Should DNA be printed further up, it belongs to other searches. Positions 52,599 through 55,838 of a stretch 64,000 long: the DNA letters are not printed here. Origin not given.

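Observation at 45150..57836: Seven-gene ABC-like locus with one giant binding protein, four permeases, an NHL-TPR-Yip1 membrane protein and a 979-aa secreted unknown, but no ATPase and no regulator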

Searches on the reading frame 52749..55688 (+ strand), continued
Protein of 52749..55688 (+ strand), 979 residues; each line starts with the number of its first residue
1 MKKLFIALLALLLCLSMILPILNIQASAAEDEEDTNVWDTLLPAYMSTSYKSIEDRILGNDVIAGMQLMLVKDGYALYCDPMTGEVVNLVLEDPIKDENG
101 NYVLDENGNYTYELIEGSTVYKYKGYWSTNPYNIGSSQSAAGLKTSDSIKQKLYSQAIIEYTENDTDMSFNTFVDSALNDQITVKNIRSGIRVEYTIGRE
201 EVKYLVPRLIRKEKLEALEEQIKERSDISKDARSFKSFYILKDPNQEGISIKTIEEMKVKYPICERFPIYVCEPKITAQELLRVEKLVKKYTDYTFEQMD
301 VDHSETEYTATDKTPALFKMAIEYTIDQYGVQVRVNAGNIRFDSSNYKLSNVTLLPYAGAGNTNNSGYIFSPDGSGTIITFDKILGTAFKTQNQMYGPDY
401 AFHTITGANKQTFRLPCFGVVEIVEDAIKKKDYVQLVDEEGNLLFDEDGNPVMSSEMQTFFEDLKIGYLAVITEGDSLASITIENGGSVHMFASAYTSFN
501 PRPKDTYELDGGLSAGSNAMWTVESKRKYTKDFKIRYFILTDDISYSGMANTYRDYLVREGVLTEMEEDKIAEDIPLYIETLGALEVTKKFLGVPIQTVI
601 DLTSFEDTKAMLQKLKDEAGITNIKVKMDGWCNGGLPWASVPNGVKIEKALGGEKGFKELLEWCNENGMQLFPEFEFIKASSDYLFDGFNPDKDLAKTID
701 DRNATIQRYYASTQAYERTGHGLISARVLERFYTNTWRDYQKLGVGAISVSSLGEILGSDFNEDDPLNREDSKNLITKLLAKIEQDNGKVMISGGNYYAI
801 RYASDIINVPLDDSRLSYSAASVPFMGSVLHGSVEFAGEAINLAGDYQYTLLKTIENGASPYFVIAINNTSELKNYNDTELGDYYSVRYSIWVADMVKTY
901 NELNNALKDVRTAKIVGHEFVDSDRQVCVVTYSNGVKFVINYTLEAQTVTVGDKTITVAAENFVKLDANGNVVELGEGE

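Call 32: fold_search(model_id=the predicted structure, library=pdb)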
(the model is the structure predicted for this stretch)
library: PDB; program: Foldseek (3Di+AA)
matches with E <= 10: 1279; with E <= 0.001: 464
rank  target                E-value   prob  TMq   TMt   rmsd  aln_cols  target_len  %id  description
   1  5opq_A                4.4e-28  1.00  0.47  0.67   7.9       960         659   11  A 3,6-anhydro-D-galactosidase produced by Zobellia galactanivorans. This is an exo-lytic enzyme that hydrolyzes termin (released 2017-11-29)
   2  8rzk_A                9.9e-28  1.00  0.47  0.66   8.0       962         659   11  The Michaelis complex of ZgGH129 D486N from Zobellia galactanivorans with neo-b/k-oligo-carrageenan tetrasaccharide (b (released 2024-07-31)
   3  5opq_D                2.6e-27  1.00  0.47  0.67   8.0       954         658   11  A 3,6-anhydro-D-galactosidase produced by Zobellia galactanivorans. This is an exo-lytic enzyme that hydrolyzes termin (released 2017-11-29)
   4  5wzn_A                8.2e-22  1.00  0.46  0.69   8.4       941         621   11  Alpha-N-acetylgalactosaminidase NagBb from Bifidobacterium bifidum - GalNAc complex (released 2017-06-07)
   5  5wzr_A                1.2e-21  1.00  0.46  0.68   7.8       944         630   10  Alpha-N-acetylgalactosaminidase NagBb from Bifidobacterium bifidum - Gal-NHAc-DNJ complex (released 2017-06-07)
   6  5wzp_B                2.4e-21  1.00  0.44  0.67   9.3       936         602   11  Alpha-N-acetylgalactosaminidase NagBb from Bifidobacterium bifidum - ligand free (released 2017-06-07)
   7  5wzq_B                2.8e-21  1.00  0.46  0.70   8.0       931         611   11  Alpha-N-acetylgalactosaminidase NagBb from Bifidobacterium bifidum - quadruple mutant (released 2017-06-07)
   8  5wzp_A                5.7e-21  1.00  0.40  0.62   7.5       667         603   12  Alpha-N-acetylgalactosaminidase NagBb from Bifidobacterium bifidum - ligand free (released 2017-06-07)
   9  5wzn_B                8.7e-21  1.00  0.46  0.68   8.7       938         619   11  Alpha-N-acetylgalactosaminidase NagBb from Bifidobacterium bifidum - GalNAc complex (released 2017-06-07)
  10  5wzq_A                9.7e-21  1.00  0.45  0.68   8.8       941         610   11  Alpha-N-acetylgalactosaminidase NagBb from Bifidobacterium bifidum - quadruple mutant (released 2017-06-07)
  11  5wzr_B                2.6e-20  1.00  0.47  0.69   7.6       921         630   11  Alpha-N-acetylgalactosaminidase NagBb from Bifidobacterium bifidum - Gal-NHAc-DNJ complex (released 2017-06-07)
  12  6qev_B                8.0e-16  1.00  0.34  0.27  14.2      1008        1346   10  EngBF DARPin Fusion 4b B6 (released 2019-11-06)
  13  6sh9_B                1.5e-15  1.00  0.35  0.27  14.5      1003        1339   10  EngBF DARPin Fusion 4b D12 (released 2019-11-06)
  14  6qep                  3.4e-15  1.00  0.36  0.28  13.7      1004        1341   10  EngBF DARPin Fusion 4b H14 (released 2019-11-06)
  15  6qfk_A                5.3e-15  1.00  0.35  0.27  13.8      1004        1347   10  EngBF DARPin Fusion 4b G10 (released 2019-11-06)
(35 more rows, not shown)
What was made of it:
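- On CAZy GH129: Foldseek: 5opq E 4.4e-28, 5wzn E 8e-22 (call 32)
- Its best PDB matches are GH129 DagB (E 4.4e-28, TM 0.67) and GH129 NagBb (E 8e-22, TM 0.69), followed by GH101, GH31 and GH36 (call 32).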

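Call 33: search_solved_structures(query=A1, max_evalue=10, show_alignments=5)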
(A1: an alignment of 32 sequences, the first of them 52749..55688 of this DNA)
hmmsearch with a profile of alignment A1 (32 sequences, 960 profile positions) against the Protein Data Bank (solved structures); distinct sequences matched with E-value up to 10: 4.
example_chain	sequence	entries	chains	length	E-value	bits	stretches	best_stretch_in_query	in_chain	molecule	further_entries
4c9y_A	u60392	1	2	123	0.58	11.1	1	880-950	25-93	SPINDLE AND KINETOCHORE-ASSOCIATED PROTEIN 1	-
4ca0_A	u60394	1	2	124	0.59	11.1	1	880-950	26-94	SPINDLE AND KINETOCHORE-ASSOCIATED PROTEIN 1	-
5wzn_A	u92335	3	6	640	1.4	9.8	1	518-649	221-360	Alpha-N-acetylgalactosaminidase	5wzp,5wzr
5wzq_A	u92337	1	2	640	1.7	9.6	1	518-649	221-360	Alpha-N-acetylgalactosaminidase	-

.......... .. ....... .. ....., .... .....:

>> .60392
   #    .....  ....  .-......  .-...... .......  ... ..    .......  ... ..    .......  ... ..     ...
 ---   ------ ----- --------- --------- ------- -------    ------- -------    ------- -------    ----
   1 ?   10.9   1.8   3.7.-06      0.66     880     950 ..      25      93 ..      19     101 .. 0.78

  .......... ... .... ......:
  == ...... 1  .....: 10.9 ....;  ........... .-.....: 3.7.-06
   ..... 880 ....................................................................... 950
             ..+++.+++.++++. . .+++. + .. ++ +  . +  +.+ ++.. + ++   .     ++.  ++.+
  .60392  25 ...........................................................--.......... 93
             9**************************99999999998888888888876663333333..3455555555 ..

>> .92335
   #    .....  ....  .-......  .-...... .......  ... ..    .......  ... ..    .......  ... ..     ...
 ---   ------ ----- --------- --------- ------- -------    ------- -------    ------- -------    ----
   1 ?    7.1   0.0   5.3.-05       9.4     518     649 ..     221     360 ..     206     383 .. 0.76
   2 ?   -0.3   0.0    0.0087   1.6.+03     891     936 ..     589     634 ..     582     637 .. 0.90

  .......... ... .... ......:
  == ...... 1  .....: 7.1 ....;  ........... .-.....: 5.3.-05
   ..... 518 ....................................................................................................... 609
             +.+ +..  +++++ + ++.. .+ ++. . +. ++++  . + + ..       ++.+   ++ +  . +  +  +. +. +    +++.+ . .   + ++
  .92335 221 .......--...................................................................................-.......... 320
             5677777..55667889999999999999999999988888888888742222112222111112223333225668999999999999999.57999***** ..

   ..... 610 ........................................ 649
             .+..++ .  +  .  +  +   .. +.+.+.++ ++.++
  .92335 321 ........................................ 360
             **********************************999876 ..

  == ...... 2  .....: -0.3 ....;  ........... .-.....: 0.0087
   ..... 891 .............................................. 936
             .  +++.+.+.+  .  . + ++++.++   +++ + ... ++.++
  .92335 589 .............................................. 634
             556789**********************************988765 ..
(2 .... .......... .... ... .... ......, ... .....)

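Call 39: search_protein_families(library=pfam, proteins=[L079:9992-15577:+, L064:10001-14392:+, L079:17579-19804:+, L064:16653-19283:-], max_evalue=0.01)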
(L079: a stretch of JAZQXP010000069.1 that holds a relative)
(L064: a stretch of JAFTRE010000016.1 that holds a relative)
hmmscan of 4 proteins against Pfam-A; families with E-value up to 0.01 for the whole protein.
L079:9992-15577:+ (1861 aa): 1 family
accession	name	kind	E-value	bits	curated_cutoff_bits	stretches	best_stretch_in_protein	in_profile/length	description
PF18952.6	DUF5696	-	1.3e-118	397.6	25.6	2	487-960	129-575/612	Family of unknown function (DUF5696)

L064:10001-14392:+ (1463 aa): 1 family
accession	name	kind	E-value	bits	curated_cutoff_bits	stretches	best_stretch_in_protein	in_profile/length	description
PF18952.6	DUF5696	-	1e-135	454.1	25.6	1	264-892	2-576/612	Family of unknown function (DUF5696)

L079:17579-19804:+ (741 aa): 2 families
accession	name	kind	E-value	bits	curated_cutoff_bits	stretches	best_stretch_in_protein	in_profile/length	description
PF13472.12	Lipase_GDSL_2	-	3.6e-15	57.3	32.9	1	565-724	14-177/178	GDSL-like Lipase/Acylhydrolase family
PF14606.12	Lipase_GDSL_3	-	7.4e-07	30.1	27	1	585-733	38-176/178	GDSL-like Lipase/Acylhydrolase family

L064:16653-19283:- (876 aa): 3 families
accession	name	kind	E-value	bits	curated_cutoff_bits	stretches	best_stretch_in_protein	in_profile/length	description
PF01411.24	tRNA-synt_2c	-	1.9e-200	667.5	30.3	1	9-550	2-548/552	tRNA synthetases class II (A)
PF07973.19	tRNA_SAD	-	1.8e-18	66.6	24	1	651-694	1-44/44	Threonyl and Alanyl tRNA synthetase second additional domain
PF02272.25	DHHA1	-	2.2e-12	47.8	25.9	1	771-871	3-100/102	DHHA1 domain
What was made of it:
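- Tried and rejected: The C-terminal extensions of longer homologues (1463 and 1861 aa) have no Pfam domain (call 39).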

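Call 58: search_protein_representatives(alignment_id=A1)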
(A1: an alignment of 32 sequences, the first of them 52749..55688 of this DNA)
Query: 32 sequences, 960 profile positions. Proteins with E-value up to 0.001 (for the whole library): 5140; up to 1e-10: 4257; up to 1e-30: 3131. The best 150 are listed.
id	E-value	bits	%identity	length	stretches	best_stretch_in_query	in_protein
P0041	0.0e+00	1395.1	-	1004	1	3-954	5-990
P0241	0.0e+00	1353.0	-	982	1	1-952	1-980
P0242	0.0e+00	1125.0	-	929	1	1-954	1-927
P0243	0.0e+00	1124.1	-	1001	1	1-954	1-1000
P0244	0.0e+00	1102.6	-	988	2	447-954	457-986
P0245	2.3e-282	955.8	-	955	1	6-947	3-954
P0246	1.6e-270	916.5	-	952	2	355-945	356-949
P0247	7.9e-266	901.0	-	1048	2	3-903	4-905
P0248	1.1e-265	900.5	-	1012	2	6-903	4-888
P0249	2.3e-264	896.2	-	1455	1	3-903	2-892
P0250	1.9e-263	893.1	-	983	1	3-950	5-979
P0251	1.4e-261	887.0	-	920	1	6-945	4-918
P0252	3.6e-261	885.6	-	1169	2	432-947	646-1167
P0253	5.1e-261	885.1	-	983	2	119-903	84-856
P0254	1.5e-260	883.6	-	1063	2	1-905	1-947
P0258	9.4e-257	871.0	-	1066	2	6-927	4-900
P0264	5.0e-250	848.7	-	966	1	5-952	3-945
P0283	1.3e-241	820.9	-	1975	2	5-905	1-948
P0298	3.3e-237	806.3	-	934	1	2-947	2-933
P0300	2.0e-236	803.7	-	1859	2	6-903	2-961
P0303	2.8e-235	799.9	-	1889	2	6-939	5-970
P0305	5.0e-235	799.1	-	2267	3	223-905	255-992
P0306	6.9e-235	798.6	-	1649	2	3-905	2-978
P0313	2.7e-232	790.0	-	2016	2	6-903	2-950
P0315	2.7e-231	786.7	-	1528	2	33-905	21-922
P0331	2.1e-227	773.8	-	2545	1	3-904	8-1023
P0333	5.0e-227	772.6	-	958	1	6-946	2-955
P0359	1.8e-219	747.6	-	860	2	221-903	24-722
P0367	3.3e-216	736.8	-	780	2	280-905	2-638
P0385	1.7e-208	711.3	-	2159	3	4-939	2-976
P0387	1.5e-206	704.8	-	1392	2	222-903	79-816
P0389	1.3e-204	698.4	-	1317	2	4-906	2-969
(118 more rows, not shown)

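Call 59: list_cluster_members(proteins=[P0249, P0264, P0283, P0298, P0331, P0333, P0359, P0367, P0389, P0305])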
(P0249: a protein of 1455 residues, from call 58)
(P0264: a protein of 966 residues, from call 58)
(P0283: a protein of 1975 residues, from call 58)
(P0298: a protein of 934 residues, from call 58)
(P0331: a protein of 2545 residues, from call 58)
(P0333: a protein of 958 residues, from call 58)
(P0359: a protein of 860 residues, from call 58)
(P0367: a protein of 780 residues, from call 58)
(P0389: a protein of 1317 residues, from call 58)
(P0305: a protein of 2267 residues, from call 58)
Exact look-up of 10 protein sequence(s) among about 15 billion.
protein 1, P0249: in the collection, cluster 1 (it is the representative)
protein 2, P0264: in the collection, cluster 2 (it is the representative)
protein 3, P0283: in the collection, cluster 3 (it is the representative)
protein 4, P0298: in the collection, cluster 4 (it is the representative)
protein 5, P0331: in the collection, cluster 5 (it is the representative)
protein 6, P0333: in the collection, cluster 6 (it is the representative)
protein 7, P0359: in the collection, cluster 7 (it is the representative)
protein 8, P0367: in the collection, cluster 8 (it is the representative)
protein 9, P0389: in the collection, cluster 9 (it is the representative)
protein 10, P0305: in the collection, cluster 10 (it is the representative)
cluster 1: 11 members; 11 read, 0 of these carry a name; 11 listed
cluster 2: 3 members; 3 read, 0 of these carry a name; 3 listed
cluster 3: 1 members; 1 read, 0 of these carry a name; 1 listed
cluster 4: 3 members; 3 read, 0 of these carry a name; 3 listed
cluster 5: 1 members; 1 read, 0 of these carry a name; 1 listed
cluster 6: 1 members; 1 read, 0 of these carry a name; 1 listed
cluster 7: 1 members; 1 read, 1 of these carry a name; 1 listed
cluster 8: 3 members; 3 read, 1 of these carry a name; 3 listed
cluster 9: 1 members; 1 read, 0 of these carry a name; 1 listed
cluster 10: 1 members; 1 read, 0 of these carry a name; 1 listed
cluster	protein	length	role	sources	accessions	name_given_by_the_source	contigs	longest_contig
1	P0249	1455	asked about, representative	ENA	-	-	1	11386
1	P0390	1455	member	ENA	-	-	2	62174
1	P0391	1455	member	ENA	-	-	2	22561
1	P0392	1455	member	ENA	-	-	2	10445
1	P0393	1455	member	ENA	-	-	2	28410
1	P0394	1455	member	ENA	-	-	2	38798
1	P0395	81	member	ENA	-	-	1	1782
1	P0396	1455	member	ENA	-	-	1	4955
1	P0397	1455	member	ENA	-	-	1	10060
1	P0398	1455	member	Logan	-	-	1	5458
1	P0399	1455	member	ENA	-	-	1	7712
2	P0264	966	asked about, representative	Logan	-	-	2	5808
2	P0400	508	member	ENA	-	-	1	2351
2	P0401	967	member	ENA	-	-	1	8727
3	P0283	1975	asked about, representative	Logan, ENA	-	-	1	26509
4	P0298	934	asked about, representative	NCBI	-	-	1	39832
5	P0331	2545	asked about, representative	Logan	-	-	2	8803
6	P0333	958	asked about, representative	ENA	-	-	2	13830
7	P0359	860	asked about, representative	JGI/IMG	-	hypothetical protein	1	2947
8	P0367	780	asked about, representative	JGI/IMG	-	-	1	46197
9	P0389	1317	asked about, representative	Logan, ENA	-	-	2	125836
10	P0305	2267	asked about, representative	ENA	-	-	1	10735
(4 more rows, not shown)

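Call 70: find_encoding_contigs(protein=P0389, flank=10000, max_places=2)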
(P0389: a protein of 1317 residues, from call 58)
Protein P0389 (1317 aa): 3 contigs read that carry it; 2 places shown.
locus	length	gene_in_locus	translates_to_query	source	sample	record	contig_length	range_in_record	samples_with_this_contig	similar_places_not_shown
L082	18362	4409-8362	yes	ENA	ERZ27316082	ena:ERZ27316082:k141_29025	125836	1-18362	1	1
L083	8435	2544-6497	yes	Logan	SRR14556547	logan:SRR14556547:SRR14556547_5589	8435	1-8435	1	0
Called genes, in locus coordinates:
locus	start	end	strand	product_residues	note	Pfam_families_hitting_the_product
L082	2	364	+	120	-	?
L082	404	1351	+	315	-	PF00528:BPD_transp_1 (weak)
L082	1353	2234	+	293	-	PF00528:BPD_transp_1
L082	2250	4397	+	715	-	PF01436:NHL (faint), PF04893:Yip1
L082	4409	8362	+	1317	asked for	PF18952:DUF5696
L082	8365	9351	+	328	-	PF00528:BPD_transp_1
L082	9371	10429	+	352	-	PF00528:BPD_transp_1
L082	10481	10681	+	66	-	-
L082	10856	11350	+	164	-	PF01257:2Fe-2S_thioredx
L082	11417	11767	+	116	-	-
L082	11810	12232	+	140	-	PF13581:HATPase_c_2, PF02518:HATPase_c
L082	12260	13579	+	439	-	PF12797:Fer4_2 (faint), PF12838:Fer4_7, PF13187:Fer4_9, PF13237:Fer4_10, PF00037:Fer4 (weak), PF12837:Fer4_6 (weak), PF02906:Fe_hyd_lg_C, PF04060:FeS, +1 more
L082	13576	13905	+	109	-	PF07085:DRTGG (weak)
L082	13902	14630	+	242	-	PF02811:PHP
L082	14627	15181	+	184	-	PF02518:HATPase_c, PF13589:HATPase_c_3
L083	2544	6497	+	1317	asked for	PF18952:DUF5696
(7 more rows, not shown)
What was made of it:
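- The 150th-best family representative still has the same context (call 70).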
